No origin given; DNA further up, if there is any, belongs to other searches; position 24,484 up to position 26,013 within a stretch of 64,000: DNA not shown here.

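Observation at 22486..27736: Complex-I-ordered [NiFe]-hydrogenase operon with no antiporter-like subunit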

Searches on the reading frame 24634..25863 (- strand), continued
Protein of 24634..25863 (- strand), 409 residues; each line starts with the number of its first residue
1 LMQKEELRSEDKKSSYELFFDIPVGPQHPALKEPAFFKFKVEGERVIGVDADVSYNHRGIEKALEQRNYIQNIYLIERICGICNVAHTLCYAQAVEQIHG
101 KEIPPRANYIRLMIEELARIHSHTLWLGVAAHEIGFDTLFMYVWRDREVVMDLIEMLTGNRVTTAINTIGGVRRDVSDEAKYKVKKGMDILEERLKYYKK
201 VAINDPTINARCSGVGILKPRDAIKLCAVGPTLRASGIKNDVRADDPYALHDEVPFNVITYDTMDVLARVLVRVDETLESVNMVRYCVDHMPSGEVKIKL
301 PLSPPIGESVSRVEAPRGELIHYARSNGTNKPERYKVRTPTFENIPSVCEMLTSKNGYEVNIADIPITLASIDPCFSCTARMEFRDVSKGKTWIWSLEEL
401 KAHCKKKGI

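Call 14: find_encoding_contigs(protein=P0045, flank=10000, max_places=1)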
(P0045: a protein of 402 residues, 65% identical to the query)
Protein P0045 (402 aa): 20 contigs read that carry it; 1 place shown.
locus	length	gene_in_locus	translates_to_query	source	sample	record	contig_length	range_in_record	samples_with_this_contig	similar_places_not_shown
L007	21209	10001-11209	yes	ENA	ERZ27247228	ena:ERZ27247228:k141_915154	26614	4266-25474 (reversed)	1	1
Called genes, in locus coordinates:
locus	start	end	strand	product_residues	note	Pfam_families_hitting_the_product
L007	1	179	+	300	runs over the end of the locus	PF01073:3Beta_HSD, PF01370:Epimerase, PF02719:Polysacc_synt_2, PF04321:RmlD_sub_bind, PF16363:GDP_Man_Dehyd, PF07993:NAD_binding_4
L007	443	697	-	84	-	PF03477:ATP-cone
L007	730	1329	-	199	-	PF00011:HSP20, PF04969:CS (weak), PF17886:ArsA_HSP20 (weak)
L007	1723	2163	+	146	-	PF27297:AF_0843 (weak)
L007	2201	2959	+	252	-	PF01026:TatD_DNase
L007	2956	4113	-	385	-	PF00155:Aminotran_1_2, PF00266:Aminotran_5 (faint), PF01041:DegT_DnrJ_EryC1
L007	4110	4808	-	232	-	PF00702:Hydrolase, PF13419:HAD_2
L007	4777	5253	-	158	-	PF01467:CTP_transf_like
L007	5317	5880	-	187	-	PF01862:PvlArgDC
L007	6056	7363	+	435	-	PF20695:UbiD_N, PF01977:UbiD, PF20696:UbiD_C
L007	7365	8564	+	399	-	PF04412:AcnX, PF28403:AcnX_2nd, PF28406:AcnX_3rd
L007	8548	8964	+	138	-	PF01989:AcnX_swivel_put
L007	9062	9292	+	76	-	PF01037:AsnC_trans_reg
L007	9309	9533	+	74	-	PF01037:AsnC_trans_reg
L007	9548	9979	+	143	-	PF01058:Oxidored_q6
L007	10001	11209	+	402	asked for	PF00374:NiFeSe_Hases, PF00346:Complex1_49kDa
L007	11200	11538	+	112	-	PF00037:Fer4, PF12797:Fer4_2 (weak), PF12837:Fer4_6 (weak), PF13237:Fer4_10, PF14697:Fer4_21, PF12838:Fer4_7, PF13187:Fer4_9, PF00037:Fer4, +7 more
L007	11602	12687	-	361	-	PF00037:Fer4 (weak), PF13187:Fer4_9 (weak), PF04422:FrhB_FdhB_N, PF04432:FrhB_FdhB_C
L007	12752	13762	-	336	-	PF02568:ThiI, PF03054:tRNA_Me_trans (weak), PF18297:NFACT-R_2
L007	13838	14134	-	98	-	-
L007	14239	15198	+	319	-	PF01874:CitG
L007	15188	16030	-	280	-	PF01996:F420_ligase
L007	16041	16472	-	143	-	PF02629:CoA_binding (weak), PF13380:CoA_binding_2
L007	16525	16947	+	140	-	-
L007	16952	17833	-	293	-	PF25133:TYW2_N_2, PF02475:TRM5-TYW2_MTfase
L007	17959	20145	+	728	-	PF02359:CDC48_N, PF02933:CDC48_2, PF13191:AAA_16 (weak), PF00004:AAA, PF05496:RuvB_N, PF17862:AAA_lid_3, PF00004:AAA, PF17862:AAA_lid_3, +22 more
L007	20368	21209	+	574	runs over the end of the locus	PF00587:tRNA-synt_2b (faint), PF03129:HGTP_anticodon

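Call 16: find_encoding_contigs(protein=P0005, flank=10000, max_places=2)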
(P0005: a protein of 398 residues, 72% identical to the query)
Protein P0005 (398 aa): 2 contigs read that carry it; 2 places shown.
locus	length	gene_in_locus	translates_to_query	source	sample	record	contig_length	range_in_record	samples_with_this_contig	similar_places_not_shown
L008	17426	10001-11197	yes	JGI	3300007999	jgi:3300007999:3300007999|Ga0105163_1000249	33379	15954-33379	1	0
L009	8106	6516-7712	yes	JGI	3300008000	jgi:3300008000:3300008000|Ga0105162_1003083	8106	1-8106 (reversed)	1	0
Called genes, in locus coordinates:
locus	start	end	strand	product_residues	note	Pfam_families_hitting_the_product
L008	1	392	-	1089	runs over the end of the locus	PF00133:tRNA-synt_1, PF09334:tRNA-synt_1g (weak), PF08264:Anticodon_1, PF19302:DUF5915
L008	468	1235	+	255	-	PF21003:NucS_N, PF01939:NucS_C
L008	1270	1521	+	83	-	PF01998:DUF131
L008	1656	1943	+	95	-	-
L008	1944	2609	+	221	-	PF01865:PhoU_div, PF01895:PhoU (faint)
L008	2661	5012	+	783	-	PF03104:DNA_pol_B_exo1, PF00136:DNA_pol_B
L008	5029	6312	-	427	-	PF02056:Glyco_hydro_4, PF11975:Glyco_hydro_4C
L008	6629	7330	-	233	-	PF00483:NTP_transferase, PF12804:NTP_transf_3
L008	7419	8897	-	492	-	PF22848:ASD1_dom, PF06964:Alpha-L-AF_C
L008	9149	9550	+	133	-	PF01058:Oxidored_q6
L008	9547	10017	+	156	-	PF00329:Complex1_30kDa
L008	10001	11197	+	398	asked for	PF00374:NiFeSe_Hases, PF00346:Complex1_49kDa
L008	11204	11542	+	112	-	PF00037:Fer4, PF12797:Fer4_2 (weak), PF12837:Fer4_6 (weak), PF13237:Fer4_10, PF14697:Fer4_21, PF12838:Fer4_7, PF13187:Fer4_9, PF00037:Fer4 (weak), +5 more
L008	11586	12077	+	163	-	PF01750:HycI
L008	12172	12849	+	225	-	PF00578:AhpC-TSA, PF08534:Redoxin, PF10417:1-cysPrx_C (weak)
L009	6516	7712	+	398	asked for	PF00374:NiFeSe_Hases, PF00346:Complex1_49kDa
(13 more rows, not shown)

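Call 17: find_encoding_contigs(protein=P0002, flank=10000, max_places=1)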
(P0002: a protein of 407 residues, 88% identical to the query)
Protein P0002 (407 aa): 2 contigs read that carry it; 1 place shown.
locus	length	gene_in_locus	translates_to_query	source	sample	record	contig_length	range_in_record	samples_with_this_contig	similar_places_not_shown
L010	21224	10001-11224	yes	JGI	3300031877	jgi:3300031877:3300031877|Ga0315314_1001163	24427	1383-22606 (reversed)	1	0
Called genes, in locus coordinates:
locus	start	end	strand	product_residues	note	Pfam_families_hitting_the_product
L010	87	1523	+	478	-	PF01139:RtcB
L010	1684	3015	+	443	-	PF00682:HMGL-like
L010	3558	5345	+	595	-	-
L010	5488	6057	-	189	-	PF03205:MobB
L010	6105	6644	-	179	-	PF02778:tRNA_int_endo_N, PF01974:tRNA_int_endo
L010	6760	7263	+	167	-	PF01008:IF-2B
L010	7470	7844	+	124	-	PF01008:IF-2B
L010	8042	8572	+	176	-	PF01750:HycI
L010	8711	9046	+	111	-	-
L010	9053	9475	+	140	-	PF01058:Oxidored_q6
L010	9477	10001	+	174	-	PF00329:Complex1_30kDa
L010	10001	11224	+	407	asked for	PF00374:NiFeSe_Hases, PF00346:Complex1_49kDa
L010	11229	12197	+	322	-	PF00146:NADHdh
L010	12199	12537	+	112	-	PF13484:Fer4_16 (faint), PF00037:Fer4 (weak), PF12837:Fer4_6 (weak), PF13237:Fer4_10, PF14697:Fer4_21, PF12838:Fer4_7, PF13187:Fer4_9 (weak), PF00037:Fer4 (weak), +3 more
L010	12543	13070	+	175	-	PF00499:Oxidored_q3, PF13244:MbhD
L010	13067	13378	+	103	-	PF00420:Oxidored_q2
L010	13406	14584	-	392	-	PF12838:Fer4_7 (faint), PF13187:Fer4_9 (faint), PF04422:FrhB_FdhB_N, PF04432:FrhB_FdhB_C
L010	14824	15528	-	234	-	PF05625:PAXNEB (faint), PF06745:ATPase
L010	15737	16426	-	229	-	PF00121:TIM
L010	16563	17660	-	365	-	PF01950:FBPase_3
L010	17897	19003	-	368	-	PF02492:cobW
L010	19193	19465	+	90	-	PF01868:RNase_P-MRP_p29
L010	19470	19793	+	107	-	PF00366:Ribosomal_S17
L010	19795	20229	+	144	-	PF00238:Ribosomal_L14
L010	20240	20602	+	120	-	PF16906:Ribosomal_L26, PF00467:KOW (weak)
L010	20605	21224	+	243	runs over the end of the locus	PF08071:RS4NT, PF00900:Ribosomal_S4e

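Call 26: find_related_loci(query=A1, collection=metagenome_contigs, flank=10000)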
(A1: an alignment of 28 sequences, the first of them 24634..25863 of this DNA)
Query A1 (409 aa) in metagenome_contigs; peptide patterns used: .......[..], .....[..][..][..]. (x = any residue, [..] = any of these).
600 stretches matched a pattern (row limit reached: there are more); 583 encode a relative of the query (tblastn E <= 1e-3); the best 80 are kept; 80 distinct loci.
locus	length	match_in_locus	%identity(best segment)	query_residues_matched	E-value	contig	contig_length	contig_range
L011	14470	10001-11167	74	13-401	0e+0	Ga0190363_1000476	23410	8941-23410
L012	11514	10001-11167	66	20-407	8e-180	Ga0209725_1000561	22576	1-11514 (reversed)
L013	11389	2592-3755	65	20-406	1e-177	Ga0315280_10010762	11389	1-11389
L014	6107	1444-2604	63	9-400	7e-177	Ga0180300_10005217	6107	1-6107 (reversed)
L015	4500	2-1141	63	16-400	1e-179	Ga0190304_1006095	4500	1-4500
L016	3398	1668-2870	60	2-406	7e-178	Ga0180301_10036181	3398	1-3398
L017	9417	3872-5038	61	20-407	4e-167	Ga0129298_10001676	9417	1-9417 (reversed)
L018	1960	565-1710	61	15-401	8e-180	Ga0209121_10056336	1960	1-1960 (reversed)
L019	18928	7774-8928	61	17-406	2e-162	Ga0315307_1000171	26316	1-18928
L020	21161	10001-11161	62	15-406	6e-161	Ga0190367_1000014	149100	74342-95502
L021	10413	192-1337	61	20-406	2e-159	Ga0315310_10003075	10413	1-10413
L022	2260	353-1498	57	20-406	2e-159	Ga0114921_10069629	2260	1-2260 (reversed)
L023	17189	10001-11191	58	5-406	1e-148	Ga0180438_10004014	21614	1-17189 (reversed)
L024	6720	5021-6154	56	24-406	7e-146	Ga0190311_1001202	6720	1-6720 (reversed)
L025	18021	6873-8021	55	22-409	3e-144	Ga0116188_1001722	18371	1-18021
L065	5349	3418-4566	57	21-406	5e-134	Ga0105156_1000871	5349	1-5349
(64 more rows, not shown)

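Call 40: search_solved_structures(query=window:24634-25863:-, max_evalue=1e-20)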
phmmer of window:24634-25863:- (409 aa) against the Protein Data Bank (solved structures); distinct sequences matched with E-value up to 1e-20: 53.
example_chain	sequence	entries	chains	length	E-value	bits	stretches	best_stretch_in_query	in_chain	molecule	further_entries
6cfw_L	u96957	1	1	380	1.6e-85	290.4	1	16-381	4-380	Membrane-bound hydrogenase subunit alpha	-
7z0s_E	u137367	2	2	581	1.4e-75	257.7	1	22-403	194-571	Formate hydrogenlyase subunit 5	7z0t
2fug_4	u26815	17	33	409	7.1e-63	215.9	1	19-306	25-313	NADH-quinone oxidoreductase chain 4 | NADH-QUINONE OXIDOREDUCTASE SUBUNIT 4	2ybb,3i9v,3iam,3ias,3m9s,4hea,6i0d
7q5y_B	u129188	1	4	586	3.1e-55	190.7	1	18-292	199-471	NADH-quinone oxidoreductase subunit C/D 2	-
6u8y_L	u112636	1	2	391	1.6e-53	185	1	11-375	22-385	NADH dehydrogenase subunit D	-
6hum_H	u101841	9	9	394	5.4e-50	173.4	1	22-295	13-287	NAD(P)H-quinone oxidoreductase subunit H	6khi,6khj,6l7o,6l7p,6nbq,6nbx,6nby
8e9g_D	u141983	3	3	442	2.5e-49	171.2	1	22-298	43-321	NADH-quinone oxidoreductase subunit D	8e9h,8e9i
7awt_D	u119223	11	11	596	2.9e-48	167.7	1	16-306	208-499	NADH-quinone oxidoreductase subunit C/D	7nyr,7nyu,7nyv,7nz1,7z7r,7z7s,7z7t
9taj_C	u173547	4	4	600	3e-48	167.7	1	16-306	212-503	NADH-quinone oxidoreductase subunit C/D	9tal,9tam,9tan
7p61_C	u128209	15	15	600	1e-47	165.9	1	16-306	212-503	NADH-quinone oxidoreductase subunit C/D | NADH-quinone oxidoreductase subunit CD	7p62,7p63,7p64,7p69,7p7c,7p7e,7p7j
7eu3_H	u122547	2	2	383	1.5e-47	165.4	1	23-295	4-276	NAD(P)H-quinone oxidoreductase subunit H, chloroplastic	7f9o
7wfg_H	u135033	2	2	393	7.3e-47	163.1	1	22-295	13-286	NAD(P)H-quinone oxidoreductase subunit H, chloroplastic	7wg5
9grx_H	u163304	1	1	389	1.4e-46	162.2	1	22-295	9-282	NAD(P)H-quinone oxidoreductase subunit H, chloroplastic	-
8ba0_D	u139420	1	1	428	1.4e-44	155.6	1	22-322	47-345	Complex I-49kD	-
8b9z_D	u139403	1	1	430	1.4e-44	155.6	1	22-322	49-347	Complex I-49kD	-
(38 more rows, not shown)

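Call 49: find_encoding_contigs(protein=P0014, flank=10000, max_places=1)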
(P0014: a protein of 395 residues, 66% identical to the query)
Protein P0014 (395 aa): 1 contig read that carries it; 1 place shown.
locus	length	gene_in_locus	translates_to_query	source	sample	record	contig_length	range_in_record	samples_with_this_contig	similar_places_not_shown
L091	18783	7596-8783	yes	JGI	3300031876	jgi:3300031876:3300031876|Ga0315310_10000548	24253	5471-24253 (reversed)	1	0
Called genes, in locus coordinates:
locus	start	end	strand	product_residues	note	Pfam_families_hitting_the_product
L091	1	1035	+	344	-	?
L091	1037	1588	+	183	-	PF13187:Fer4_9, PF12838:Fer4_7 (weak), PF13183:Fer4_8, PF13237:Fer4_10, PF13534:Fer4_17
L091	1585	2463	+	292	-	PF02754:CCG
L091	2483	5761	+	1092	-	PF00890:FAD_binding_2 (weak), PF01266:DAO (weak), PF07992:Pyr_redox_2 (weak), PF12831:FAD_oxidored, PF13450:NAD_binding_8 (weak), PF00037:Fer4, PF12838:Fer4_7, PF14697:Fer4_21, +11 more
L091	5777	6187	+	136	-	PF02662:FlpD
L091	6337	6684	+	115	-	PF00507:Oxidored_q4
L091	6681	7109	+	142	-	PF01058:Oxidored_q6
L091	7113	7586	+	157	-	PF00329:Complex1_30kDa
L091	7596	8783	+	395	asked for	PF00374:NiFeSe_Hases, PF00346:Complex1_49kDa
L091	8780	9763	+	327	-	PF00146:NADHdh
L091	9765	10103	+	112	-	PF13534:Fer4_17 (faint), PF12838:Fer4_7, PF25160:LdpA_Fe-S-bd (faint), PF12797:Fer4_2 (faint), PF13237:Fer4_10, PF14697:Fer4_21, PF13187:Fer4_9, PF00037:Fer4 (weak), +2 more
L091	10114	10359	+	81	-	PF00499:Oxidored_q3, PF13244:MbhD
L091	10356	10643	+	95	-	-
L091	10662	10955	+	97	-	PF00420:Oxidored_q2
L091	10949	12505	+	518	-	PF00662:Proton_antipo_N, PF00361:Proton_antipo_M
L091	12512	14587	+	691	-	PF00662:Proton_antipo_N, PF00361:Proton_antipo_M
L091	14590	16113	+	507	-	PF00662:Proton_antipo_N (weak), PF00361:Proton_antipo_M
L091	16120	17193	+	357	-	PF13534:Fer4_17 (faint), PF00037:Fer4 (weak), PF04422:FrhB_FdhB_N, PF04432:FrhB_FdhB_C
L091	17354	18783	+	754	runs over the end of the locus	PF00708:Acylphosphatase, PF07503:zf-HYPF, PF01300:Sua5_yciO_yrdC, PF17788:HypF_C, PF22521:HypF_C_2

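Call 50: find_encoding_contigs(protein=P0016, flank=10000, max_places=1)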
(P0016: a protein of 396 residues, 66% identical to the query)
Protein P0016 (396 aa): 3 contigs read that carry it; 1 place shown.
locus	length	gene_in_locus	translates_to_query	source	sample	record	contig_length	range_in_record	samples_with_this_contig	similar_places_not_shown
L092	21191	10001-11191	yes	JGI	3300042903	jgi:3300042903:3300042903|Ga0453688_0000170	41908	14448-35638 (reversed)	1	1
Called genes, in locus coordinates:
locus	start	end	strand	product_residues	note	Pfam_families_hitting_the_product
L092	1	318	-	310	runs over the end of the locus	PF00288:GHMP_kinases_N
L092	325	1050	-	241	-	-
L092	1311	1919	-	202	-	PF01728:FtsJ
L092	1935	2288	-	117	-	PF01047:MarR (weak), PF04182:B-block_TFIIIC (weak), PF24657:DUF7646 (weak)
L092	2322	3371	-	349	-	PF00294:PfkB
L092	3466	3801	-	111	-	PF01870:Hjc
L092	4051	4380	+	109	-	-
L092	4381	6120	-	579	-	PF00749:tRNA-synt_1c, PF03950:tRNA-synt_1c_C, PF20974:tRNA-synt_1c_C2 (weak)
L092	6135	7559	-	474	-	PF01909:NTP_transf_2, PF09249:tRNA_NucTransf2, PF21133:CAA_C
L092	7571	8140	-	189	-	PF10469:AKAP7_NLS, PF02834:LigT_PEase, PF13563:2_5_RNA_ligase2, PF02834:LigT_PEase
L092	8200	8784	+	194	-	PF13238:AAA_18, PF13207:AAA_17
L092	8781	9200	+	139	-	PF01877:RNA_binding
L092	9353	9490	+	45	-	-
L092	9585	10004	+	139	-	PF01058:Oxidored_q6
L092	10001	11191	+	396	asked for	PF00374:NiFeSe_Hases, PF00346:Complex1_49kDa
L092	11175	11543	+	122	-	PF25160:LdpA_Fe-S-bd (faint), PF00037:Fer4 (weak), PF12797:Fer4_2 (faint), PF13237:Fer4_10, PF14697:Fer4_21, PF12838:Fer4_7, PF13187:Fer4_9, PF00037:Fer4 (weak), +4 more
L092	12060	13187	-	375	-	PF00850:Hist_deacetyl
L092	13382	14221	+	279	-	PF01193:RNA_pol_L, PF01000:RNA_pol_A_bac, PF00037:Fer4 (faint), PF12797:Fer4_2 (faint), PF12837:Fer4_6 (faint), PF12838:Fer4_7, PF13187:Fer4_9 (weak), PF13237:Fer4_10 (weak)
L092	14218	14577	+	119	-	PF17135:Ribosomal_L18, PF00828:Ribosomal_L27A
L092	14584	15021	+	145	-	PF00572:Ribosomal_L13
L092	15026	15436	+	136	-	PF00380:Ribosomal_S9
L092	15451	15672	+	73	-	PF01194:RNA_pol_N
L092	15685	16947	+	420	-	PF03952:Enolase_N, PF00113:Enolase_C, PF13378:MR_MLE_C (weak)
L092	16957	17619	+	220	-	PF00318:Ribosomal_S2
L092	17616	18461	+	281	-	PF01875:Memo, PF02900:LigB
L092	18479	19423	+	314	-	PF00288:GHMP_kinases_N, PF08544:GHMP_kinases_C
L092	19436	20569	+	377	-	PF00478:IMPDH (faint), PF01070:FMN_dh, PF03060:NMO (weak)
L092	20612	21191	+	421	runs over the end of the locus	PF00368:HMG-CoA_red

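Call 51: find_encoding_contigs(protein=P0006, flank=10000, max_places=1)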
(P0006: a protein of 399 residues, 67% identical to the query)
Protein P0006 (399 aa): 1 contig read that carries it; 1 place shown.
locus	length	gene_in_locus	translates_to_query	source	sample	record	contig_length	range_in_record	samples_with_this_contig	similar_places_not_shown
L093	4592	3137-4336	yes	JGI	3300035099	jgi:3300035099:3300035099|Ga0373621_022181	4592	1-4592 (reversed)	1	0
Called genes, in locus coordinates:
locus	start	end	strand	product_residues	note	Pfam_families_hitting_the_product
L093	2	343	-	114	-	?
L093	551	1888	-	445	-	PF00374:NiFeSe_Hases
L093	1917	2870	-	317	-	PF10609:ParA, PF13614:AAA_31 (faint), PF01656:CbiA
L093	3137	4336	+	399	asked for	PF00374:NiFeSe_Hases, PF00346:Complex1_49kDa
